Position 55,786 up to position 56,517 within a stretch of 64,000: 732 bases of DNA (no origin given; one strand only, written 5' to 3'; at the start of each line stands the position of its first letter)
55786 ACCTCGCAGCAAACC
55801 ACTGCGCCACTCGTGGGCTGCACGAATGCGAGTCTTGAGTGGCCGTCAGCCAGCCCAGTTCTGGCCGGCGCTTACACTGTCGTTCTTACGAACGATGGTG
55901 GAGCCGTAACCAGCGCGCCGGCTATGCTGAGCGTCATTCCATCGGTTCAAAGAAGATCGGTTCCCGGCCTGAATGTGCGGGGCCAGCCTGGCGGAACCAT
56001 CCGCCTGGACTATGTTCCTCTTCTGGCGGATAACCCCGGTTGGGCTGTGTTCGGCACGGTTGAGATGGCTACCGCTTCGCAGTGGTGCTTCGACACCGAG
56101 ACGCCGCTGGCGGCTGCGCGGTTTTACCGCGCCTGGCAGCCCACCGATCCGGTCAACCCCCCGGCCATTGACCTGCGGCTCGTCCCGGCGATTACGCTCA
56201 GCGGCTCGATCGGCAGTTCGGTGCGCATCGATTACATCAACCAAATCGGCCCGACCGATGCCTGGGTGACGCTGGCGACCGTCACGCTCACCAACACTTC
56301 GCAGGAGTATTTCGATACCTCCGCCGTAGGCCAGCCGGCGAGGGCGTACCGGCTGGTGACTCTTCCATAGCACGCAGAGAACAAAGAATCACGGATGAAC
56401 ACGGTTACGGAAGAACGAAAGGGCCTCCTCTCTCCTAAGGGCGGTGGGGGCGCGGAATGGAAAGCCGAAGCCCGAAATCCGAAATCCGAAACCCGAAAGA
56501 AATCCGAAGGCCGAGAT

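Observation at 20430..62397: Common ~100-aa C-terminal domain ending ...YR(L/V)xxxP-COOH on proteins with unrelated cargo: candidate unrecognised sorting/anchoring signal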

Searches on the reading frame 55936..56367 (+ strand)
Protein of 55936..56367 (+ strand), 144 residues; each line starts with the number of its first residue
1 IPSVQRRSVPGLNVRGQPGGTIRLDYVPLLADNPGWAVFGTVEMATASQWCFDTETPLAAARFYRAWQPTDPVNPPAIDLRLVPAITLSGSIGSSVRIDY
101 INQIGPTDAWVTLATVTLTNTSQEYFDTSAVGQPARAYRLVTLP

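Call 31: predict_structure(alignment_id=A2)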
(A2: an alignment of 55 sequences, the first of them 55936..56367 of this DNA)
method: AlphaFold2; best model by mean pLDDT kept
length: 144 residues; sequences in the alignment: 55
mean_pLDDT: 91.5   pTM: 0.81
mean pLDDT of the five models: 91.5, 91.4, 91.1, 90.5, 90.4
residues with pLDDT >= 90: 108; 70-90: 34; 50-70: 2; < 50: 0
segments of 3 or more residues with pLDDT < 50: none
pLDDT, mean of each block of 10 residues (from residue 1): 86 94 93 91 94 86 88 86 96 96 86 97 97 94 86
secondary structure, 60 per line:
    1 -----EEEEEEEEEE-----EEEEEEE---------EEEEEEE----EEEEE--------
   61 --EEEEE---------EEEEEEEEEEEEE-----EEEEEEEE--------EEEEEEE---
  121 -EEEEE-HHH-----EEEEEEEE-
elements in order: E6-15 E21-27 E37-43 E48-52 E63-67 E77-89 E95-102 E111-117 E122-126 E136-143

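Call 33: search_protein_representatives(alignment_id=A2)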
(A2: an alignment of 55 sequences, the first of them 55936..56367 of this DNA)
Query: 55 sequences, 124 profile positions. Proteins with E-value up to 0.001 (for the whole library): 1486; up to 1e-10: 561; up to 1e-30: 325. The best 150 are listed.
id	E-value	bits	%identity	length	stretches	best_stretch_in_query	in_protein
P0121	8.3e-68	242.2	-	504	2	2-124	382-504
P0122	8.0e-67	239.0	-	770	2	3-122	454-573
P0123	4.2e-66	236.7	-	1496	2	2-124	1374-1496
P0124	3.5e-65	233.7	-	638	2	2-124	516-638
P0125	9.9e-65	232.2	-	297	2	2-124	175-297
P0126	1.0e-64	232.2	-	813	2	2-124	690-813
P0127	2.2e-64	231.1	-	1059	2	4-124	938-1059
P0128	4.3e-64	230.2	-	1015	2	2-124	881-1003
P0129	4.1e-63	227.0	-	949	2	2-122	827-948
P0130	1.2e-62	225.5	-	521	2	3-124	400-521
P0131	1.4e-62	225.3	-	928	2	2-124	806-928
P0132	1.1e-61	222.4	-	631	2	2-124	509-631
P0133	1.4e-61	222.0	-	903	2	14-124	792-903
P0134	4.2e-61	220.5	-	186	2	15-124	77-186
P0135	6.0e-61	220.0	-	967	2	2-124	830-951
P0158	9.8e-59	212.9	-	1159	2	2-124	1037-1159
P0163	5.1e-58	210.6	-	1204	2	2-124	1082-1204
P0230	8.0e-53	193.8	-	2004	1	2-124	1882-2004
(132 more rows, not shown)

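Call 36: fold_search(model_id=the predicted structure, library=pdb)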
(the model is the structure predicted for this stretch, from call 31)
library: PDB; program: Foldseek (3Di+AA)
matches with E <= 10: 783; with E <= 0.001: 0
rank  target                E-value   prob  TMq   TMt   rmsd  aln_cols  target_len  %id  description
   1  8bl6                  1.9e-02  0.44  0.21  0.21  15.1       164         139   12  De novo single-chain immunoglobulin dimer scIg12+EF3a (released 2023-10-04)
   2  8ziy_A                5.1e-02  0.38  0.25  0.08  26.4       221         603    8  trypsinogen-EP-E574A (released 2025-05-21)
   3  3bga_A                6.7e-02  0.69  0.34  0.08  11.5       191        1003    7  Crystal structure of beta-galactosidase from Bacteroides thetaiotaomicron VPI-5482 (released 2007-12-11)
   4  9iz9_H                7.1e-02  0.04  0.11  0.05  24.7       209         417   11  VLP structure of Chikungunya virus complexed with C37 Fab, 2f block. (released 2025-08-06)
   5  5t99_A                7.4e-02  0.54  0.32  0.09  11.2       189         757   10  Crystal structure of BuGH2Awt in complex with Galactoisofagomine (released 2017-09-13)
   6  6nk5_E                8.7e-02  0.05  0.11  0.05  25.6       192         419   10  Electron Cryo-Microscopy Of Chikungunya VLP (released 2019-05-22)
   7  3fn9_C                1.0e-01  0.41  0.30  0.09  11.4       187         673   11  Crystal structure of putative beta-galactosidase from bacteroides fragilis (released 2009-01-13)
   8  3n41_B                1.2e-01  0.04  0.12  0.06  25.8       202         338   11  Crystal structure of the mature envelope glycoprotein complex (spontaneous cleavage) of Chikungunya virus. (released 2010-12-01)
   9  9iz9_F                1.2e-01  0.03  0.11  0.04  25.6       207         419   10  VLP structure of Chikungunya virus complexed with C37 Fab, 2f block. (released 2025-08-06)
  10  5t98_A                1.3e-01  0.44  0.31  0.09  10.9       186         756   10  Crystal structure of BuGH2Awt (released 2017-09-13)
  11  5t98_B                1.4e-01  0.44  0.32  0.09  10.3       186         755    9  Crystal structure of BuGH2Awt (released 2017-09-13)
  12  6wdp                  1.5e-01  0.25  0.25  0.18  14.9       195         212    8  Interleukin 12 receptor subunit beta-1 (released 2021-02-24)
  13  8q2h                  1.8e-01  0.41  0.32  0.07  10.1       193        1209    9  beta-galactosidase from Bacillus circulans (released 2024-10-16)
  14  3fn9_A                1.8e-01  0.28  0.29  0.09  12.7       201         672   10  Crystal structure of putative beta-galactosidase from bacteroides fragilis (released 2009-01-13)
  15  8zj4_A                2.0e-01  0.25  0.27  0.09  26.5       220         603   10  trypsinogen-EP-N619A (released 2025-05-21)
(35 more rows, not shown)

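Call 42: search_protein_families(library=pfam, alignment_id=A5, max_evalue=0.00001)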
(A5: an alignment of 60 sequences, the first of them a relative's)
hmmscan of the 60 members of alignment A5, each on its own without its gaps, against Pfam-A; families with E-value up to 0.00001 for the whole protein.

A. member 1, P0121 (504 aa): 4 families
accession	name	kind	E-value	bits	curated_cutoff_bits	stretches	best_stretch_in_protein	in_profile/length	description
PF13927.12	Ig_3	-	3e-22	79.3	30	2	278-346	1-78/78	Immunoglobulin domain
PF07679.22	I-set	-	7.8e-13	48.7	23.7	1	281-352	3-83/90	Immunoglobulin I-set domain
PF13895.12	Ig_2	-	4.3e-12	46.5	27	1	279-348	2-67/79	Immunoglobulin domain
PF00047.31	ig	-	2.4e-07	31.4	21.8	0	287-346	2-72/81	Immunoglobulin domain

B. families by the number of members that match (of 60 scanned): 28 families (the first 25 are shown)
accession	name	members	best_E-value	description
PF13927.12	Ig_3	48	3.6e-48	Immunoglobulin domain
PF07679.22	I-set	34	3.6e-46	Immunoglobulin I-set domain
PF13895.12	Ig_2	13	3.9e-23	Immunoglobulin domain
PF17164.10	DUF5122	11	1.6e-177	Domain of unknown function (DUF5122) beta-propeller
PF13306.12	LRR_5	11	2.1e-124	BspA type Leucine rich repeat region (6 copies)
PF12768.13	Rax2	10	8.1e-25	Rax2 C-terminal beta propeller domain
PF00047.31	ig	7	1.1e-11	Immunoglobulin domain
PF13855.12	LRR_8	5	1.8e-11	Leucine rich repeat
PF13540.12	RCC1_2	4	2e-115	Regulator of chromosome condensation (RCC1) repeat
PF25390.1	WD40_RLD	4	7.2e-110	RCC1-like domain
PF00041.27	fn3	4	9.2e-13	Fibronectin type III domain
PF16656.11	Pur_ac_phosph_N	3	1.1e-13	Purple acid Phosphatase, N-terminal domain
PF19565.4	DUF6087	3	5.2e-10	Family of unknown function (DUF6087)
PF00400.38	WD40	3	1.2e-09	WD domain, G-beta repeat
PF18483.9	Lectin_L-type_dom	2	1.1e-10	Legume lectin beta-barrel domain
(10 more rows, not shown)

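Call 43: find_related_loci(query=A2, collection=metagenome_contigs, flank=10000)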
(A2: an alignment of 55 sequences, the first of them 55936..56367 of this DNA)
Query A2 (144 aa) in metagenome_contigs; peptide patterns used: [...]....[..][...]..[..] (x = any residue, [..] = any of these).
296 stretches matched a pattern; 200 encode a relative of the query (tblastn E <= 1e-3); the best 80 are kept; 80 distinct loci.
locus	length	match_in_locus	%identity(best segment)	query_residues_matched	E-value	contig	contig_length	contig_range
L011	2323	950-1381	58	1-144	3e-52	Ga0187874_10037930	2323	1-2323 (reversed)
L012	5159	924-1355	58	1-144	5e-52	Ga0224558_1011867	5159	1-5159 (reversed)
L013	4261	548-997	58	1-144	8e-52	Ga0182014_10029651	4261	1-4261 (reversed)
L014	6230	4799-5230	58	1-144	1e-50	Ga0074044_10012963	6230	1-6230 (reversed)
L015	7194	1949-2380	57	1-144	4e-50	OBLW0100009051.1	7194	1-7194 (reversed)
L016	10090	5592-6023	56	1-144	3e-50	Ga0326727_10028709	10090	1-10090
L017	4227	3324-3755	56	1-144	9e-50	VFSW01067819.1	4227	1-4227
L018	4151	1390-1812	58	1-141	1e-49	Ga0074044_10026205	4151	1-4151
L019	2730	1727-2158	57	1-144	8e-50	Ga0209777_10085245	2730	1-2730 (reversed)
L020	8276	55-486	60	1-144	2e-49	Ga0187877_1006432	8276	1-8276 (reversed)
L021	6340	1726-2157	56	1-144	2e-49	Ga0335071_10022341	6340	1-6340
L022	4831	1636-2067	53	1-144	2e-49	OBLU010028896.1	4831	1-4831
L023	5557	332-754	57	2-144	8e-49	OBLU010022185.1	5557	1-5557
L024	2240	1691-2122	57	1-144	3e-49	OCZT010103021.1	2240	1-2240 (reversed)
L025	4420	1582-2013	57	1-144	9e-49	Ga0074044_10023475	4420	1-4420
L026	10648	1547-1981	57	1-144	1e-48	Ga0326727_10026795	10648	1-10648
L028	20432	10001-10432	56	1-144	1e-48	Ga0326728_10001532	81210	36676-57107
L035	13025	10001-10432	56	1-144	2e-48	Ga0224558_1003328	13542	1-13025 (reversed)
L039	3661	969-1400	58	1-144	1e-47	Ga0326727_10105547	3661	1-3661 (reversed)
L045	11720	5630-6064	55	1-144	1e-47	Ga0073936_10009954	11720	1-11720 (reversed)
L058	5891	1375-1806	57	1-144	7e-47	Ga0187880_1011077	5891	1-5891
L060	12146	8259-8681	56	1-141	1e-46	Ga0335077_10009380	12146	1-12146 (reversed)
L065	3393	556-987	54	1-144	6e-47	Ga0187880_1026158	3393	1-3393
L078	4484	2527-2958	55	1-144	9e-46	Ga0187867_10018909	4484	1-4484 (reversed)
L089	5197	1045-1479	53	1-144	5e-45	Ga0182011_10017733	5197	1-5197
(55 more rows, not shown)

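Call 47: search_protein_families(library=pfam, proteins=[L014:287-3250:+, L018:1936-3150:+, L026:1985-3238:+, L028:4739-7993:+, L035:2278-5028:+, L039:1423-3420:+, L045:6068-7561:+, L058:1835-4186:+, L060:5182-6414:+, L089:1403-3529:+], max_evalue=0.01)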
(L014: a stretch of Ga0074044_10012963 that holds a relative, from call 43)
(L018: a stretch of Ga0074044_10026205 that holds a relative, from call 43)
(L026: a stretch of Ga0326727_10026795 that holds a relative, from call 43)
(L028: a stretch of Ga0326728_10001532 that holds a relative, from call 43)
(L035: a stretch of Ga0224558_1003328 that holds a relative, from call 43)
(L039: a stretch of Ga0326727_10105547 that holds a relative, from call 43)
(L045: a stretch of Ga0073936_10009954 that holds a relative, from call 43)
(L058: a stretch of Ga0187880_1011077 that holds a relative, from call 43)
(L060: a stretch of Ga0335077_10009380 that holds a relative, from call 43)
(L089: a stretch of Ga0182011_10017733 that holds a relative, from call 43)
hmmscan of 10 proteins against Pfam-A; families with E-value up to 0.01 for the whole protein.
L014:287-3250:+ (988 aa): 6 families
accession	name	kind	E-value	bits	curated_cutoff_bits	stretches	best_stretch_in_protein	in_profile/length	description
PF02494.22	HYR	-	7.4e-23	81.1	21.7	2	280-355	4-81/81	HYR domain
PF01436.27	NHL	-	1.8e-11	43.9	20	0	229-248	1-20/28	NHL repeat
PF06739.17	SBBP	-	1.2e-08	35.1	20.5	0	191-210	15-34/38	Beta-propeller repeat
PF08450.18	SGL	-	2.6e-08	34.2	26.3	1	182-245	175-242/246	SMP-30/Gluconolactonase/LRE-like region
PF24684.1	Vgb_lyase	-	7e-08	32.1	50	1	68-249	97-284/290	Virginiamycin B lyase family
PF25021.1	TEN_NHL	-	0.00094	18.7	27.1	0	225-258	137-170/357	Teneurin NHL domain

L018:1936-3150:+ (405 aa): 3 families
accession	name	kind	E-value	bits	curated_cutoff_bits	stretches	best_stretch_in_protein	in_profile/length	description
PF13306.12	LRR_5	-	1.6e-58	196.5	27.7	3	150-257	17-123/127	BspA type Leucine rich repeat region (6 copies)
PF13855.12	LRR_8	-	0.00028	21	27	0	221-263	11-54/61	Leucine rich repeat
PF05725.18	FNIP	-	0.0019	18.7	21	0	152-181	11-39/44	FNIP Repeat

L026:1985-3238:+ (418 aa): 3 families
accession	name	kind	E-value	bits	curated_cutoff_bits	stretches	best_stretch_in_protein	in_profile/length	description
PF13306.12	LRR_5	-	1.3e-52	177.4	27.7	2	107-219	1-110/127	BspA type Leucine rich repeat region (6 copies)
PF13855.12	LRR_8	-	0.008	16.4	27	0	255-302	11-59/61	Leucine rich repeat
PF05725.18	FNIP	-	0.0089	16.6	21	0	120-152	5-36/44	FNIP Repeat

L028:4739-7993:+ (1085 aa): 0 families

L035:2278-5028:+ (917 aa): 3 families
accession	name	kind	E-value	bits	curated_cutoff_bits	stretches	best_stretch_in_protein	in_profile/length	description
PF13306.12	LRR_5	-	5.9e-159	521.2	27.7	6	330-445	13-126/127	BspA type Leucine rich repeat region (6 copies)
PF13855.12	LRR_8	-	4.5e-14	52.4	27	0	578-623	11-57/61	Leucine rich repeat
PF05725.18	FNIP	-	4e-06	27.3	21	0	699-734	5-39/44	FNIP Repeat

L039:1423-3420:+ (666 aa): 3 families
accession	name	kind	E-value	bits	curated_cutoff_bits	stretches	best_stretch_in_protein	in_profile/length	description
PF13306.12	LRR_5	-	8.2e-129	423.7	27.7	4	94-220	1-126/127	BspA type Leucine rich repeat region (6 copies)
PF13855.12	LRR_8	-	2e-12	47.1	27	0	285-329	11-56/61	Leucine rich repeat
PF05725.18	FNIP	-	0.0098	16.4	21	0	175-210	5-40/44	FNIP Repeat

L045:6068-7561:+ (498 aa): 0 families

L058:1835-4186:+ (784 aa): 3 families
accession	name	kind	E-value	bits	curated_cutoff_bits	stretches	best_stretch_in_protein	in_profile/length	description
PF13306.12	LRR_5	-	1.4e-111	368.1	27.7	5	554-681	1-125/127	BspA type Leucine rich repeat region (6 copies)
PF13855.12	LRR_8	-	2.5e-11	43.6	27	0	619-659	11-52/61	Leucine rich repeat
PF05725.18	FNIP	-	0.0028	18.2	21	0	590-624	5-39/44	FNIP Repeat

L060:5182-6414:+ (411 aa): 4 families
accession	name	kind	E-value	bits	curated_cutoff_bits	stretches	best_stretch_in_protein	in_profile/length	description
PF16656.11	Pur_ac_phosph_N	-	3.5e-12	47.1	30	2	84-138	33-93/93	Purple acid Phosphatase, N-terminal domain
PF00041.27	fn3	-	6.5e-10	39.5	25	0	297-321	50-74/84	Fibronectin type III domain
PF25059.1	FN3_DSCAM-DSCAML_C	-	0.0001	23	39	0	300-325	49-74/89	DSCAM/DSCAML C-terminal Fn3-like domain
PF16655.11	PhoD_N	-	0.0011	19.9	30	0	297-319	60-82/90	PhoD-like phosphatase, N-terminal domain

L089:1403-3529:+ (709 aa): 0 families

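Call 50: search_solved_structures(query=A2, max_evalue=10)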
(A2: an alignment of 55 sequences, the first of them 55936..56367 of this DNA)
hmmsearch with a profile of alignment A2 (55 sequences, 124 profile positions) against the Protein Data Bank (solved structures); distinct sequences matched with E-value up to 10: 2.
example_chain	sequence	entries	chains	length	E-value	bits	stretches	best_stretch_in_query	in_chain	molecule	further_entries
8h3i_A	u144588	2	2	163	0.34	14.1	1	31-92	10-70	PR10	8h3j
6fx6_A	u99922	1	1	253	0.94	12.6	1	57-101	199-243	SaTIE-TED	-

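Call 55: search_protein_families(library=ncbifam, proteins=[L011:1454-2086:+, L078:3032-3643:+, L022:490-2067:+, L065:991-1680:+, L028:16015-19959:-], max_evalue=0.01)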
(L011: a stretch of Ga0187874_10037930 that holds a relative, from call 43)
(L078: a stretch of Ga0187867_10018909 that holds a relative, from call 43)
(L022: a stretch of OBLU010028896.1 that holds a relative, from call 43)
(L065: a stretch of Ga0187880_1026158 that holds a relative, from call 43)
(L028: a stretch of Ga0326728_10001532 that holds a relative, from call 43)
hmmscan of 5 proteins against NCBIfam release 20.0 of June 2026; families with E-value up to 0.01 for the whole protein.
L011:1454-2086:+ (211 aa): 4 families
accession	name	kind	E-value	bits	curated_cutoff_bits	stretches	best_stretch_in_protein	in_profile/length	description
NF033554.9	floc_PepA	equivalog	0.0001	22.2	80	1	86-211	139-260/261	flocculation-associated PEP-CTERM protein PepA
NF038125.1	PEP_CTERM_THxN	subfamily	0.00072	19.2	85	1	180-211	215-246/246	THxN family PEP-CTERM protein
NF038129.1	PEP_NF038129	equivalog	0.00085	19.2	65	1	171-211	154-194/194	NF038129 family PEP-CTERM protein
NF041538.1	PEP_EDSA_1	subfamily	0.0083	15.8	100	1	185-211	283-307/307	EDSAP-1 family PEP-CTERM protein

L078:3032-3643:+ (204 aa): 3 families
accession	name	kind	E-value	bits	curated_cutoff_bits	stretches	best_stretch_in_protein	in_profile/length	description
TIGR03901.2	MYXO-CTERM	domain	0.0023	18.3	20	1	182-204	10-33/34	MYXO-CTERM sorting domain-containing protein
NF038129.1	PEP_NF038129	equivalog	0.003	17.4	65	1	178-204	168-194/194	NF038129 family PEP-CTERM protein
TIGR03382.1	GC_trans_RRR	domain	0.0073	16.9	15.85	1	184-204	7-27/27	MYXO-CTERM sorting domain-containing protein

L022:490-2067:+ (526 aa): 0 families

L065:991-1680:+ (230 aa): 0 families

L028:16015-19959:- (1315 aa): 2 families
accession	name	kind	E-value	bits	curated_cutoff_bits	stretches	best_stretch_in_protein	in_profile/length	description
NF052521.1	TafC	equivalog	1.2e-21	77.3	410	3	840-923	281-362/373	TafC family fimbrial protein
NF040485.1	ZirU_fam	subfamily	0.0033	17.6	100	0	630-666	156-197/210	ZirU family protein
